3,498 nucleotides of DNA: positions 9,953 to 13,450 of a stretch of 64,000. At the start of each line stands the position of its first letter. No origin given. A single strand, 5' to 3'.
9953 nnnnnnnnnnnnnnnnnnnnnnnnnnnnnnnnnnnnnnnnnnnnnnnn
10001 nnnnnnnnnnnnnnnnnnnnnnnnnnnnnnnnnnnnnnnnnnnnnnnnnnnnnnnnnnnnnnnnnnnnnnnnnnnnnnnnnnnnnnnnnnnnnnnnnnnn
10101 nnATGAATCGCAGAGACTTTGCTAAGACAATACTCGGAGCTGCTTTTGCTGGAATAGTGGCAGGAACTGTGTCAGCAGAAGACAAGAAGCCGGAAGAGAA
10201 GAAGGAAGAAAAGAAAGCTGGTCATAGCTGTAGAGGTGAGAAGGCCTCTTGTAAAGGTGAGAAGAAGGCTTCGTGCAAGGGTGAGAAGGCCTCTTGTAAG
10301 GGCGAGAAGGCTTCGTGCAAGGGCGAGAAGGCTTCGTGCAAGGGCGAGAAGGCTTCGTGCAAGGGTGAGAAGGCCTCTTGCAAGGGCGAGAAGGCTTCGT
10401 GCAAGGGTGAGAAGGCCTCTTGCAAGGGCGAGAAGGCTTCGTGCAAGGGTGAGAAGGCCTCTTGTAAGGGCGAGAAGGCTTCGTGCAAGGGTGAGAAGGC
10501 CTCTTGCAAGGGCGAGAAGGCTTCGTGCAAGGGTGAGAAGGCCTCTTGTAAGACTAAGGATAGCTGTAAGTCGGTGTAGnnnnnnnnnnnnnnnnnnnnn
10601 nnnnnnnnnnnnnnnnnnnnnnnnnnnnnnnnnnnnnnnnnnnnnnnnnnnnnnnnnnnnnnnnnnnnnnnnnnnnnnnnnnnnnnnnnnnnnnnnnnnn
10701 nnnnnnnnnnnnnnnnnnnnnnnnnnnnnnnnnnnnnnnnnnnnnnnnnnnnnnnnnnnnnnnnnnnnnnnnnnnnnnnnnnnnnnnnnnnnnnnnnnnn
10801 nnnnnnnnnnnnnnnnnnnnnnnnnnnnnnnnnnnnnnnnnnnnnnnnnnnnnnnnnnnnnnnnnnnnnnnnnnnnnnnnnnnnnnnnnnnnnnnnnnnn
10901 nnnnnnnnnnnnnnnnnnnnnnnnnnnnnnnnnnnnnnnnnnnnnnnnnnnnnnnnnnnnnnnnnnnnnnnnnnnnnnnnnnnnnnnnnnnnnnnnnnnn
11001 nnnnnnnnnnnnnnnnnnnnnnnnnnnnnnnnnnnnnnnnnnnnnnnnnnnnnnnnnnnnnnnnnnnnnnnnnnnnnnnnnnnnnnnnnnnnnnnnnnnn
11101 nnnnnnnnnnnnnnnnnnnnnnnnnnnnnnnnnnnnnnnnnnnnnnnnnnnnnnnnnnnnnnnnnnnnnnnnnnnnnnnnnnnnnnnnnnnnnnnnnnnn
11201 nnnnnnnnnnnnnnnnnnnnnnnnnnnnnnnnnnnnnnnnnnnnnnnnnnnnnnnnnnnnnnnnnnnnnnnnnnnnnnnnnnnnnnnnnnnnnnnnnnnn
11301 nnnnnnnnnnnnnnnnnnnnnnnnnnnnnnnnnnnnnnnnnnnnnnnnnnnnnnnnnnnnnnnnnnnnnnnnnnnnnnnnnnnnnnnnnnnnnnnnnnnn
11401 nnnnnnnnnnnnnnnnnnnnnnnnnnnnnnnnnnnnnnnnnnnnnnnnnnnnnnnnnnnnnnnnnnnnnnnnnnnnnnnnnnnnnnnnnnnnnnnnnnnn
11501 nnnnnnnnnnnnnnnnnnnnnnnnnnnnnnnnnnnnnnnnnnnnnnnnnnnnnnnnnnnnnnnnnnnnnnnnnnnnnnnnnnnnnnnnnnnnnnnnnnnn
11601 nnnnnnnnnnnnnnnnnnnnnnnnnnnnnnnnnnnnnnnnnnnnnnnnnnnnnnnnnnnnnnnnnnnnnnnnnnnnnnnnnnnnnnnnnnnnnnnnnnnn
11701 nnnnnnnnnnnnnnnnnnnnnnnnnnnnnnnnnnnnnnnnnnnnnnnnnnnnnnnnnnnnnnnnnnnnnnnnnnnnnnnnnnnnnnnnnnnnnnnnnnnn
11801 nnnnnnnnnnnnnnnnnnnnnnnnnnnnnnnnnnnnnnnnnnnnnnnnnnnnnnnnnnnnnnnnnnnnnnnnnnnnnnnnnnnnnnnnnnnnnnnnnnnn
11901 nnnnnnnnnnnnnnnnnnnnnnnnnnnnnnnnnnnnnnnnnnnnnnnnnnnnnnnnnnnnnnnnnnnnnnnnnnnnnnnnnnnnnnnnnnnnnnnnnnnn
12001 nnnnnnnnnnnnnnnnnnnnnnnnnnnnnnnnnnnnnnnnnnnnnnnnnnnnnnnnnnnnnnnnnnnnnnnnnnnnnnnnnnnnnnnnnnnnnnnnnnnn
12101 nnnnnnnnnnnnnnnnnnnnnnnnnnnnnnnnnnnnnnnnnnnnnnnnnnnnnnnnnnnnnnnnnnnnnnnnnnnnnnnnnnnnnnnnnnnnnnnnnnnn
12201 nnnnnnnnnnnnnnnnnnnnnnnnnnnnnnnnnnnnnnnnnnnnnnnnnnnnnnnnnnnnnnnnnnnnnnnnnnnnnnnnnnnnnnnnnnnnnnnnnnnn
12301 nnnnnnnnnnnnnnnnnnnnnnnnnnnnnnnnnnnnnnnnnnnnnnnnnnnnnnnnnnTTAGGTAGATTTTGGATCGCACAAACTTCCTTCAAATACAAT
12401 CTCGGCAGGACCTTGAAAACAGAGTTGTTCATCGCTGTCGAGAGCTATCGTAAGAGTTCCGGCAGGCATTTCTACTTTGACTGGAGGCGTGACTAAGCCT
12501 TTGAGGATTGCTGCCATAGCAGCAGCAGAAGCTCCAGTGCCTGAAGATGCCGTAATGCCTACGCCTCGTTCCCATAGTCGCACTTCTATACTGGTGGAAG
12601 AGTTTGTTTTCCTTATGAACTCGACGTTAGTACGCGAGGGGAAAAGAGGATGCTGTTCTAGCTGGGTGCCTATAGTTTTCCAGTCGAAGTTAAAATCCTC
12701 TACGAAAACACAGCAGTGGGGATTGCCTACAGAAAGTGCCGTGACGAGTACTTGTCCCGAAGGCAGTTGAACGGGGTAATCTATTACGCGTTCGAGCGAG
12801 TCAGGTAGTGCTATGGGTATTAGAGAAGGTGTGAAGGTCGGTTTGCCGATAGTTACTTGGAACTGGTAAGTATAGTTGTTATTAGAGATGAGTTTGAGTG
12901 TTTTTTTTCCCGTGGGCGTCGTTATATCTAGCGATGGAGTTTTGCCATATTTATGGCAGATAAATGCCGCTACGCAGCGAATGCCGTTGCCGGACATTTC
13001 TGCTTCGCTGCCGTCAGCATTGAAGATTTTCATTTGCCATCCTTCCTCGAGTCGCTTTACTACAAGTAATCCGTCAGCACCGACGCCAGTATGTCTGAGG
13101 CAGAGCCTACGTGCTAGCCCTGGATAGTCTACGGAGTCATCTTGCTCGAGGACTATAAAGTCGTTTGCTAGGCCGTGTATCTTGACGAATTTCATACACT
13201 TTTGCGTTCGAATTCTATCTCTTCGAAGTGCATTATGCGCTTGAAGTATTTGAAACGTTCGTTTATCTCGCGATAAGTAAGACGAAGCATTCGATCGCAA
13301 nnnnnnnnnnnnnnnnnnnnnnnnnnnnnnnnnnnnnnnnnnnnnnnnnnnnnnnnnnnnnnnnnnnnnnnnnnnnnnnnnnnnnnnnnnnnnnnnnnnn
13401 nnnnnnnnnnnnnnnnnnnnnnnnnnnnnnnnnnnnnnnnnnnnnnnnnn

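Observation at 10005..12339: Compact three-gene cluster: promoter, precursor, terminator/attenuator, then translationally coupled DUF692 and DUF2063; no DoxX, protease or exporter gene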

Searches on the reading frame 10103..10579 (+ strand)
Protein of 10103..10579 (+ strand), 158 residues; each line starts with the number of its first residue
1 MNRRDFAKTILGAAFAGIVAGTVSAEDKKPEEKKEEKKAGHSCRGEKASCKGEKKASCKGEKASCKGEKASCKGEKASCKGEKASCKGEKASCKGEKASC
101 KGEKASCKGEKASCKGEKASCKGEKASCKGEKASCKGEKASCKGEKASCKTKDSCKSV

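Call 5: search_protein_families(library=pfam, proteins=[window:10103-10579:+], max_evalue=0.01)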
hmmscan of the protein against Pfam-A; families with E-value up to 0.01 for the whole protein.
window:10103-10579:+ (158 aa): 0 families

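Call 6: search_protein_families(library=ncbifam, proteins=[window:10103-10579:+], max_evalue=0.01)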
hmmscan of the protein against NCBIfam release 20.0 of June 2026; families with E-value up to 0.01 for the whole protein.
window:10103-10579:+ (158 aa): 0 families

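Call 20: search_protein_families(library=ncbifam, proteins=[window:10103-10579:+], max_evalue=10)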
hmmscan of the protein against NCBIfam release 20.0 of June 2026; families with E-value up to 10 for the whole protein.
window:10103-10579:+ (158 aa): 5 families
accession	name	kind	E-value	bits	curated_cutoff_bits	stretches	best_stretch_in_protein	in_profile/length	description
TIGR02811.1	formate_TAT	hypoth_equivalog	0.019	15.2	48.45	1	1-40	9-52/66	formate dehydrogenase region TAT target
TIGR04319.1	SerAla_Lrha_rpt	domain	0.1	12.8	120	1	50-135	90-174/175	Ser-Ala-175 repeat protein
NF050166.1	Cu_RiPP_BufA2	equivalog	0.35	11.1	60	1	16-75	9-61/79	BufA2 family periplasmic bufferin-type metallophore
NF038330.1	adhesin_SclA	exception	0.69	9.5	400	1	44-153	226-335/405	LPXTG-anchored collagen-like adhesin Scl1/SclA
NF008255.0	PRK11027.2-2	equivalog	1.2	9.2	184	0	35-80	59-104/124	hypothetical protein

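Call 29: find_homologous_proteins(query=window:10103-10579:+, max_evalue=0.001)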
Query window:10103-10579:+ (158 aa): 2 proteins with E <= 0.001 among 2387 candidates.
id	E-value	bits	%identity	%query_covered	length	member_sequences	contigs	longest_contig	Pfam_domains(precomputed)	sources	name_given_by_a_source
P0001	2.7e-4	39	28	53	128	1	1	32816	-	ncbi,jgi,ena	-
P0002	3.1e-4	39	59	44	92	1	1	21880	-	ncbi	-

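Call 33: find_encoding_contigs(protein=P0002, flank=5000, max_places=3)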
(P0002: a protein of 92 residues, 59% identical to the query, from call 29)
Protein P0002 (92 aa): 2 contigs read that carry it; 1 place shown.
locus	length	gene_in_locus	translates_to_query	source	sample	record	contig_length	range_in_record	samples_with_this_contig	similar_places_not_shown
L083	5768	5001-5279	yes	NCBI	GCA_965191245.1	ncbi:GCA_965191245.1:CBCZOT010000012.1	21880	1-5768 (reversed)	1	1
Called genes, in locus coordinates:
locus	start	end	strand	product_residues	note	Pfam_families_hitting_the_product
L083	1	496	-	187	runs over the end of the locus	PF01765:RRF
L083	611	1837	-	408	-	PF13454:NAD_binding_9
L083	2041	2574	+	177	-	PF00719:Pyrophosphatase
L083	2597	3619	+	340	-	PF04166:PdxA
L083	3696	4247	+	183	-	PF04542:Sigma70_r2 (weak), PF08281:Sigma70_r4_2, PF04545:Sigma70_r4 (weak)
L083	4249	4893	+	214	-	PF06532:NrsF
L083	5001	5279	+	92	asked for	-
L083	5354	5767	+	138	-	?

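Call 34: find_encoding_contigs(protein=P0001, flank=5000, max_places=3)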
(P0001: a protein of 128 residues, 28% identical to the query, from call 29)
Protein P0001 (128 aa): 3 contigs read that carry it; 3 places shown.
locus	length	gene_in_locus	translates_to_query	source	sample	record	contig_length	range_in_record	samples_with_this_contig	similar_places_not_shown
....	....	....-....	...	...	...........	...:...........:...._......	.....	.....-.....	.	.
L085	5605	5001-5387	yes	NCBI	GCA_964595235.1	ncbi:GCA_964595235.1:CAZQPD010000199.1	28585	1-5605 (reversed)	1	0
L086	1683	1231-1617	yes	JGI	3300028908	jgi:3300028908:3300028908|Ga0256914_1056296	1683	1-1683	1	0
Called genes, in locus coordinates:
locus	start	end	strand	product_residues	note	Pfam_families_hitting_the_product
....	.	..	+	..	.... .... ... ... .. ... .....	-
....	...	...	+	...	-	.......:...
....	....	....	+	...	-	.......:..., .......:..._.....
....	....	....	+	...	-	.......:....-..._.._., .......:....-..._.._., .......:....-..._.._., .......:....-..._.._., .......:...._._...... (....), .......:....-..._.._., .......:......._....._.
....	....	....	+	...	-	-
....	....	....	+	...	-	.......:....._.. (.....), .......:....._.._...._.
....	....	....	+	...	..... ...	-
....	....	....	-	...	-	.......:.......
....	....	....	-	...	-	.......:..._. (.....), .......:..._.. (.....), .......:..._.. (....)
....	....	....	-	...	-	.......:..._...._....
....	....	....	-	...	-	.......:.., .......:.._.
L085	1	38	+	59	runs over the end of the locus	-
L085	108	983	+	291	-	PF01012:ETF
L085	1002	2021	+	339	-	PF01012:ETF, PF00766:ETF_alpha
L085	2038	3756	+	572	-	PF02771:Acyl-CoA_dh_N, PF02770:Acyl-CoA_dh_M, PF00441:Acyl-CoA_dh_1, PF08028:Acyl-CoA_dh_2, PF22924:ACOX_C_alpha1 (weak), PF00441:Acyl-CoA_dh_1, PF12186:AcylCoA_dehyd_C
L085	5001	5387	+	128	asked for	-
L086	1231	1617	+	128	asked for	-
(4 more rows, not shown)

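Call 50: search_protein_families(library=pfam, proteins=[window:10103-10579:+], max_evalue=10)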
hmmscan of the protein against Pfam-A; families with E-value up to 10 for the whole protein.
window:10103-10579:+ (158 aa): 0 families

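Call 68: predict_structure(protein=window:10103-10576:+)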
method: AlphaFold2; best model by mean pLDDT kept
length: 158 residues; sequences in the alignment: 1
mean_pLDDT: 80.8   pTM: 0.65
mean pLDDT of the five models: 80.8, 69.2, 69.0, 52.4, 49.4
residues with pLDDT >= 90: 88; 70-90: 23; 50-70: 34; < 50: 13
segments of 3 or more residues with pLDDT < 50: 20-24, 34-36
pLDDT, mean of each block of 10 residues (from residue 1): 55 54 50 54 92 92 95 96 95 96 95 94 91 88 83 59
secondary structure, 60 per line:
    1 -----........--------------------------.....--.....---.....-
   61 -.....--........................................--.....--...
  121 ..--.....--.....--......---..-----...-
elements in order: H6-13 E40-44 E47-51 E55-59 E62-66 E69-108 E111-115 E118-122 E125-129 E132-136 E139-144 E155-157

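Call 70: fold_search(model_id=the predicted structure, library=pdb)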
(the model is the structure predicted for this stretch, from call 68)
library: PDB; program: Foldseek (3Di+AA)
matches with E <= 10: 3; with E <= 0.001: 0
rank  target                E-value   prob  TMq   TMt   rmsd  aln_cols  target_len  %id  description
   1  4yzq_A                4.1e+00  0.03  0.20  0.17  11.1       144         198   10  C. bescii Family 3 pectate lyase double mutant K108A/Q111N in complex with trigalacturonic acid (released 2015-12-23)
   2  3s6l_D                5.6e+00  0.06  0.25  0.25   8.7       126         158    5  Crystal structure of a YadA-like head domain of the trimeric autotransporter adhesin BoaA from Burkholderia pseudomall (released 2011-06-22)
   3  8oq1                  7.3e+00  0.02  0.19  0.07  11.6       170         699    8  Crystal structure of tailspike depolymerase (APK14_gp49) from Acinetobacter phage vB_AbaP_APK14 (released 2023-06-07)

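Call 86: search_protein_representatives(protein=window:10103-10576:+)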
Query: 158 residues. Proteins with E-value up to 0.001 (for the whole library): 1012; up to 1e-10: 96; up to 1e-30: 3. The best 150 are listed.
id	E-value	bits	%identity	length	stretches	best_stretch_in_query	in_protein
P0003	2.7e-61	222.2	37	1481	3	43-149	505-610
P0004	2.1e-45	170.6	35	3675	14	87-140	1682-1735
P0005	4.0e-34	134.0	30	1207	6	45-148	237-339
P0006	6.9e-29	117.0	23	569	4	60-150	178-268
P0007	2.0e-27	112.3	42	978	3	44-148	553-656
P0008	2.0e-26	109.0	43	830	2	56-149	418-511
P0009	2.8e-26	108.5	25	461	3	55-150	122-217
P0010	3.5e-26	108.2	29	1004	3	42-150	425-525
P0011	8.6e-25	103.7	27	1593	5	66-137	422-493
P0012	6.4e-24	100.9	42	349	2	51-149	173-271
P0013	1.3e-23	99.9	61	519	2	49-148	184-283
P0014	3.0e-23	98.7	35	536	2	43-151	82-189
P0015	3.2e-22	95.4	29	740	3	43-150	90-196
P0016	4.7e-22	94.8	15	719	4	57-146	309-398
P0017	2.7e-21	92.4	38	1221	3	46-150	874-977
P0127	1.5e-09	54.3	49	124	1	86-155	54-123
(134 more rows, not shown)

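Call 88: find_homologous_proteins(query=P0127, max_evalue=0.001)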
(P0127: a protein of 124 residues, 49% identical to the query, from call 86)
Query P0127 (124 aa): 72 proteins with E <= 0.001 among 738 candidates.
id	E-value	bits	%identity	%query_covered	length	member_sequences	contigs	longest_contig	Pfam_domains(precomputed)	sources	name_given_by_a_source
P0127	4.0e-67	242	100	100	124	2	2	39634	-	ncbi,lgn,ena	-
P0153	2.0e-38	149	71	100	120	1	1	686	-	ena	-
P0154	1.5e-33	133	71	82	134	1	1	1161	-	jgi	jgi:hypothetical protein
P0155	6.7e-33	131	61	100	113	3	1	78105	-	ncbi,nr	ncbi:MAG: hypothetical protein JSS83_11285 [Cyanobacteria bacterium SZAS LIN-3]|nr:hypothetical prot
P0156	5.0e-32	128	63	100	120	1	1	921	-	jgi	jgi:hypothetical protein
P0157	6.4e-25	105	61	97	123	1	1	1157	-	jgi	jgi:hypothetical protein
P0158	6.4e-20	89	57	98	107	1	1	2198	-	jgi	jgi:hypothetical protein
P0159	1.4e-19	88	51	92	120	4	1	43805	-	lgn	-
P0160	2.9e-18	84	47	88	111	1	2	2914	-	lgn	-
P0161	5.1e-18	83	59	98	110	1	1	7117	-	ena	-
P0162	4.2e-17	80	51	93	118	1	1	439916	-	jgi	-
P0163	8.6e-17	79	56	79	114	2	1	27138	-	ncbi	ncbi:MAG TPA: hypothetical protein V6D08_19090 [Candidatus Obscuribacterales bacterium]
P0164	6.6e-16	76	49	100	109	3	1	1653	-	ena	-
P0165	3.8e-15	74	47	87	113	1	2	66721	-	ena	-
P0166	4.6e-15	74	56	73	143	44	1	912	-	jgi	jgi:hypothetical protein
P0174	4.2e-13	67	53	94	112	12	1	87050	-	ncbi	ncbi:MAG: hypothetical protein WC028_22480 [Candidatus Obscuribacterales bacterium]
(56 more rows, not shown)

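Call 89: find_encoding_contigs(protein=P0127, flank=4000, max_places=2)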
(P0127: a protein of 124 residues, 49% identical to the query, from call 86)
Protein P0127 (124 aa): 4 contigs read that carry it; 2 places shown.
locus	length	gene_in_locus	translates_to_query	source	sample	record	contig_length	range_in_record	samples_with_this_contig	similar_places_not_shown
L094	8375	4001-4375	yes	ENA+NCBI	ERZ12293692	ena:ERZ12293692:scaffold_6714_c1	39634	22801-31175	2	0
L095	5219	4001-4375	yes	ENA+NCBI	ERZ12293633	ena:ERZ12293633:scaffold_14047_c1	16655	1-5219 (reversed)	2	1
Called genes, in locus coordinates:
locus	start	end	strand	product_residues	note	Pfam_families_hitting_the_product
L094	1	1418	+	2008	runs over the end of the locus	-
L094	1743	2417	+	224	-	-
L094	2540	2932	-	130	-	-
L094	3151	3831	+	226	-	PF00440:TetR_N, PF14246:TetR_C_7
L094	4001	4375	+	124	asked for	-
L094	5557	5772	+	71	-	-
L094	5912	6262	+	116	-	-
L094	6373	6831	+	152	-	-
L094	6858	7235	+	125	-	-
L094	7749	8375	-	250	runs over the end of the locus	-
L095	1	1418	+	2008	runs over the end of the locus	-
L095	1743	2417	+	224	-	-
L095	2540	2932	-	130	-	-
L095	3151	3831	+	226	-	PF00440:TetR_N, PF14246:TetR_C_7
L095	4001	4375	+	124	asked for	-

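Call 90: find_encoding_contigs(protein=P0174, flank=4000, max_places=2)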
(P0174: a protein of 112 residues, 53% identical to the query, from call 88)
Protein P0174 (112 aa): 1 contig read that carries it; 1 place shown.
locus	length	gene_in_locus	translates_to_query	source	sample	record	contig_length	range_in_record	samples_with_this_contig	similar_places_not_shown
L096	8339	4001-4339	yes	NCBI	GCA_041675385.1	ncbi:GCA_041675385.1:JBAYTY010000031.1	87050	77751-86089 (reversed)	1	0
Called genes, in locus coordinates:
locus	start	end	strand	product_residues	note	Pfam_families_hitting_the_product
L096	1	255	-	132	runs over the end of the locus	-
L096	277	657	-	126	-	-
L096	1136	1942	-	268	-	-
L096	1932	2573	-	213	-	PF04542:Sigma70_r2, PF08281:Sigma70_r4_2, PF04545:Sigma70_r4 (weak)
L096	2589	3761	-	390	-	PF01641:SelR, PF01625:PMSR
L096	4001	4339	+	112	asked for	-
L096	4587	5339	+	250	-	PF12895:ANAPC3 (faint), PF13174:TPR_6 (faint), PF13176:TPR_7 (faint), PF00515:TPR_1 (weak), PF13414:TPR_11 (weak), PF00515:TPR_1 (weak), PF07719:TPR_2 (weak), PF13432:TPR_16 (weak), +8 more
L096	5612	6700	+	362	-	PF10009:DUF2252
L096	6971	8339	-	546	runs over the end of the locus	PF02776:TPP_enzyme_N, PF00205:TPP_enzyme_M, PF02775:TPP_enzyme_C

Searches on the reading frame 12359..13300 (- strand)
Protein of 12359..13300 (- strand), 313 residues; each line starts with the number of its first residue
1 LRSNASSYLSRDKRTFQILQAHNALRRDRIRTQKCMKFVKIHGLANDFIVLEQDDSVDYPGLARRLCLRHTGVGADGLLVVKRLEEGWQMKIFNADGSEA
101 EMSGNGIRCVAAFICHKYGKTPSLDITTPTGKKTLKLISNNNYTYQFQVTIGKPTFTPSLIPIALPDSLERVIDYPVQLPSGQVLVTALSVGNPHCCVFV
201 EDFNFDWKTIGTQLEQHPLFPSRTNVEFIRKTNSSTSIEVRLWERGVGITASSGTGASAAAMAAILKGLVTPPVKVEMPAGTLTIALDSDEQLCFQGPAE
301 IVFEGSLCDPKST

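Call 5: search_protein_families(library=pfam, proteins=[window:12359-13300:-], max_evalue=0.01)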
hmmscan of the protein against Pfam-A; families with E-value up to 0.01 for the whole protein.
window:12359-13300:- (313 aa): 1 family
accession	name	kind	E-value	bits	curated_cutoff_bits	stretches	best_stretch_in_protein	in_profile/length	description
PF01678.24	DAP_epimerase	-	4.4e-50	169.2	34.7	2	188-300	2-119/121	Diaminopimelate epimerase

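Call 6: search_protein_families(library=ncbifam, proteins=[window:12359-13300:-], max_evalue=0.01)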
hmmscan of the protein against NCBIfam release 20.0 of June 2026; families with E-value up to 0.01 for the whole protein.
window:12359-13300:- (313 aa): 2 families
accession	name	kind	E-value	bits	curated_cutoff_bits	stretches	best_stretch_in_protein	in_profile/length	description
TIGR00652.1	DapF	equivalog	7.5e-70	235.4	114.65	1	36-307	1-268/270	diaminopimelate epimerase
NF038284.1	bifunc_DapF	exception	3.6e-20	72.4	350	1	42-264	16-218/254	bifunctional diaminopimelate epimerase/glutamate racemase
